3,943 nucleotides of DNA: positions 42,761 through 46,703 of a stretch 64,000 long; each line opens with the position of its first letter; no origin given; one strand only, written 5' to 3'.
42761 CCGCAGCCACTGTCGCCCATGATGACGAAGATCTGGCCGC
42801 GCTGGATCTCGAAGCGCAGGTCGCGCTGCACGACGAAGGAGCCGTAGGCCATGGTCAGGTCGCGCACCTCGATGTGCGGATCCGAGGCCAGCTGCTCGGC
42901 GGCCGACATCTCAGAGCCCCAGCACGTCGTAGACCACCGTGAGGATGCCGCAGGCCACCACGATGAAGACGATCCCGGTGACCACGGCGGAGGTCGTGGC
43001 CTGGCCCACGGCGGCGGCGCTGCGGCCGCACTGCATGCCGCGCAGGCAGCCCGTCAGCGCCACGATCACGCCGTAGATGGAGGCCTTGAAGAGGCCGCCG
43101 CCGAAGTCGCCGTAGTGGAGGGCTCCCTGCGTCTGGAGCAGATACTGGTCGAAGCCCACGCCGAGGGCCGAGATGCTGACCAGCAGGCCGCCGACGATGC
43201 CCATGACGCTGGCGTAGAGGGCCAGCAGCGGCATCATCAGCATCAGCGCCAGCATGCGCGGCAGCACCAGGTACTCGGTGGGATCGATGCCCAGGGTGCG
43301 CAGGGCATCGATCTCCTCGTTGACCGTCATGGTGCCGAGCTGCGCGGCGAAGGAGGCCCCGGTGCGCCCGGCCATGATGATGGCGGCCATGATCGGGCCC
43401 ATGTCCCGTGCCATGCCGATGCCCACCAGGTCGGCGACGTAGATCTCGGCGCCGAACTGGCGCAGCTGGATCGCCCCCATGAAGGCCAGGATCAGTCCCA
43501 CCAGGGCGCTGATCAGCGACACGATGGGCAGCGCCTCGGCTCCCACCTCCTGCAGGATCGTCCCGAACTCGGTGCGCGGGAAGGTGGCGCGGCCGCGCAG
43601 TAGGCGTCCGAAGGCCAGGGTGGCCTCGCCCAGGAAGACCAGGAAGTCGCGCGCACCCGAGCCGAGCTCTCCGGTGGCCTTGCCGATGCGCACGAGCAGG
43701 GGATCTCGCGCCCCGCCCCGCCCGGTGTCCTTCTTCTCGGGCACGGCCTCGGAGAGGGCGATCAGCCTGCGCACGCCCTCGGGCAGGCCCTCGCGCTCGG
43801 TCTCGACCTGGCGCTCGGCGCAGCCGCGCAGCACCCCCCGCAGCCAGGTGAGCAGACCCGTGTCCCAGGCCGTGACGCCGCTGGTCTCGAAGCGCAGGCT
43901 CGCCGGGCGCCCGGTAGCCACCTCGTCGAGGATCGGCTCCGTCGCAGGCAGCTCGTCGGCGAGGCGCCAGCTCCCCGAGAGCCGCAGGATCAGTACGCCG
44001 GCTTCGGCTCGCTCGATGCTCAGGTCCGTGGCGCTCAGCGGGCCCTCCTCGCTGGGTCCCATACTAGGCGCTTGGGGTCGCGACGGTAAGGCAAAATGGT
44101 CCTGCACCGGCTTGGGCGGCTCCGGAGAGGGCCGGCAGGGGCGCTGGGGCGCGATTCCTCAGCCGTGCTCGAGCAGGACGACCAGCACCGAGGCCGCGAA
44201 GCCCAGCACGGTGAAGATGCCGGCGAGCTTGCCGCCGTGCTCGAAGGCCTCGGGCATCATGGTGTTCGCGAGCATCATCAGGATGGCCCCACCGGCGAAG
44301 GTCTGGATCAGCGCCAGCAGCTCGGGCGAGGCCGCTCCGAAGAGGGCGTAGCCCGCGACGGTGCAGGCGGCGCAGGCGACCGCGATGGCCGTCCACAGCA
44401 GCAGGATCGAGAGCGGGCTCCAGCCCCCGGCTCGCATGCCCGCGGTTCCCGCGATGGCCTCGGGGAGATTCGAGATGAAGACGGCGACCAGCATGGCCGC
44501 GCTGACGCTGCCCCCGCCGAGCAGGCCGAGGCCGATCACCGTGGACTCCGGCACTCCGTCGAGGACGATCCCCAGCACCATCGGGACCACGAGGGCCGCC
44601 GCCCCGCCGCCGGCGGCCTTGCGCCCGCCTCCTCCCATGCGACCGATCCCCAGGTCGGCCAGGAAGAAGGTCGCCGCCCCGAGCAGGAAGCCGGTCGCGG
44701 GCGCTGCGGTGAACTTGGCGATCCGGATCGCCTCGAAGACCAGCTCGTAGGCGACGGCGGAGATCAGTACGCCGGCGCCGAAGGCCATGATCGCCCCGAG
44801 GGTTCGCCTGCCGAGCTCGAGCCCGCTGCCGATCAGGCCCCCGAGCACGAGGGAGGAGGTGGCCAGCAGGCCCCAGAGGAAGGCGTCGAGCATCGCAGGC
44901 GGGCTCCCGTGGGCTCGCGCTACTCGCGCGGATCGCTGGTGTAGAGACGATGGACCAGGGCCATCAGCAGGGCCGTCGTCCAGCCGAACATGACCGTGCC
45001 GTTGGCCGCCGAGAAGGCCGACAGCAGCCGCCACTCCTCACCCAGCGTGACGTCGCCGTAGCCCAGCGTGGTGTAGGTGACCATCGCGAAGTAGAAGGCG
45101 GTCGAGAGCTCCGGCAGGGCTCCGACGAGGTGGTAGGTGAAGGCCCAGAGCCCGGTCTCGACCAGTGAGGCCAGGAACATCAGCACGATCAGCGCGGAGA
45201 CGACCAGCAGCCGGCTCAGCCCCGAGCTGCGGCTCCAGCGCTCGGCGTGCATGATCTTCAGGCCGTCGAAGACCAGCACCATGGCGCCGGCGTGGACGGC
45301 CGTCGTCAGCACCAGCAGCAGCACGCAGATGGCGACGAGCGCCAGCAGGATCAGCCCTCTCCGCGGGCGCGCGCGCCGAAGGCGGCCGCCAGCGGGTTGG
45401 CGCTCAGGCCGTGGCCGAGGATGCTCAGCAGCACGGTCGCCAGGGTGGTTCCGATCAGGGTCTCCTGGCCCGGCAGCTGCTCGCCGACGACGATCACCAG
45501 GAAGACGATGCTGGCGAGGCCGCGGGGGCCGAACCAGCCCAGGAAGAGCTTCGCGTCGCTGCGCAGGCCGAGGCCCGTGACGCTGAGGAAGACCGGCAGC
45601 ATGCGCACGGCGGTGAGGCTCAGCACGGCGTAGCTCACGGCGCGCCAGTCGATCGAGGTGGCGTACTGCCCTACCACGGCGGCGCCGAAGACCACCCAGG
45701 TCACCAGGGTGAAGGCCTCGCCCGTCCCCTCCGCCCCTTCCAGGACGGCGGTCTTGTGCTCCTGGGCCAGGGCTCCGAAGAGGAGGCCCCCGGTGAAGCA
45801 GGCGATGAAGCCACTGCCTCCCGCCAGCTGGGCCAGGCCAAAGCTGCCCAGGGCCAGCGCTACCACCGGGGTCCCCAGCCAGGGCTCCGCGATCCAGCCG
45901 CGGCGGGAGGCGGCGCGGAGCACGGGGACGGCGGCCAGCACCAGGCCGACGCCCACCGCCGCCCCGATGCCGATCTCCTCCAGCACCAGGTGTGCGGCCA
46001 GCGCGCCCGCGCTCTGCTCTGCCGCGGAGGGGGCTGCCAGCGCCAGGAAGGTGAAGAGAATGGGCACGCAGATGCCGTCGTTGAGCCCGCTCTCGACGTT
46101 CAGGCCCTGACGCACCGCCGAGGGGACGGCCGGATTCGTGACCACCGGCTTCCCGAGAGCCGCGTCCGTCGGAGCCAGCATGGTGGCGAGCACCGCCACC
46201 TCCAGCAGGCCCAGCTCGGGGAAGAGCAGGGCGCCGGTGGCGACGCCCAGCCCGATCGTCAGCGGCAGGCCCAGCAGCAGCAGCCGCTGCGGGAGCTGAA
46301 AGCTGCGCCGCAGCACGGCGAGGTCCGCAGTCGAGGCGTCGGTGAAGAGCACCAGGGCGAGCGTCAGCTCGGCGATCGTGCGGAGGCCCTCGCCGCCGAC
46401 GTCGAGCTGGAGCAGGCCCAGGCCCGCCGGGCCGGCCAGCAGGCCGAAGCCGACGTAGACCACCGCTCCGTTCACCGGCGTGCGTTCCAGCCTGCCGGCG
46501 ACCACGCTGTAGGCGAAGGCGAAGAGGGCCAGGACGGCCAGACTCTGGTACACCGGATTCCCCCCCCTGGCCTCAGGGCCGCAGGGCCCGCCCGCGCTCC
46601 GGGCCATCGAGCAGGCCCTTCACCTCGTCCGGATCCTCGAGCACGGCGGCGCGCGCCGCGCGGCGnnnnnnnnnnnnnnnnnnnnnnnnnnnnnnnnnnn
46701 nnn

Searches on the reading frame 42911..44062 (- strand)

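Call 27: search_protein_families(library=ncbifam, proteins=[window:42911-44062:-], max_evalue=1)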
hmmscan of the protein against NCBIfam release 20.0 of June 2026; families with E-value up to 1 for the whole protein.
window:42911-44062:- (383 aa): 2 families
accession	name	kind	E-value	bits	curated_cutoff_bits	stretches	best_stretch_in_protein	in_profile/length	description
TIGR00056.1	TIGR00056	subfamily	7.2e-62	209.4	212.2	1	155-377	32-255/260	MlaE family lipid ABC transporter permease subunit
NF033619.1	perm_MlaE_1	exception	9.8e-41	140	315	1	132-376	2-249/253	lipid asymmetry maintenance ABC transporter permease subunit MlaE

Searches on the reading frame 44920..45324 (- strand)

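Call 27: search_protein_families(library=ncbifam, proteins=[window:44920-45324:-], max_evalue=1)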
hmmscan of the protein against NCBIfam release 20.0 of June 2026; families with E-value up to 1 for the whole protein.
window:44920-45324:- (134 aa): 4 families
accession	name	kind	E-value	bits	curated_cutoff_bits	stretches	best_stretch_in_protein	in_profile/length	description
NF007828.0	PRK10537.1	equivalog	8.9e-06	24.9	425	1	26-93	134-199/403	voltage-gated potassium channel protein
NF040645.1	K_channel_Meth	equivalog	2.2e-05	24.4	300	1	44-95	128-179/203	hyperpolarization-activated voltage-gated potassium channel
NF002960.0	PRK03625.1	equivalog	0.19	12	92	1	36-50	6-20/67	twin-arginine translocase subunit TatE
NF002728.1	PRK02624.1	equivalog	0.45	10.1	65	1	100-125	8-33/60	photosystem II reaction center phosphoprotein PsbH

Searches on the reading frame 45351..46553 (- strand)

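Call 27: search_protein_families(library=ncbifam, proteins=[window:45351-46553:-], max_evalue=1)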
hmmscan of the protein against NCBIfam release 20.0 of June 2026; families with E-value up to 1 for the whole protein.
window:45351-46553:- (400 aa): 5 families
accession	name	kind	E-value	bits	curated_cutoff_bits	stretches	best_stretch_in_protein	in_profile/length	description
NF003716.0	PRK05326.1-3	equivalog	6.3e-29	100.8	355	1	6-393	9-390/499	potassium/proton antiporter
NF003715.0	PRK05326.1-2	equivalog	5.5e-22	77.8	309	1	6-393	12-390/595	potassium/proton antiporter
NF003714.0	PRK05326.1-1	equivalog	1.5e-14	53.3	471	1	24-385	29-383/577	potassium/proton antiporter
TIGR00831.1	a_cpa1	equivalog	0.0014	17.3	279.6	1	14-264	9-248/525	Na+/H+ antiporter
TIGR00844.1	c_cpa1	equivalog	0.022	13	1236.05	1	99-360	111-385/810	sodium/hydrogen antiporter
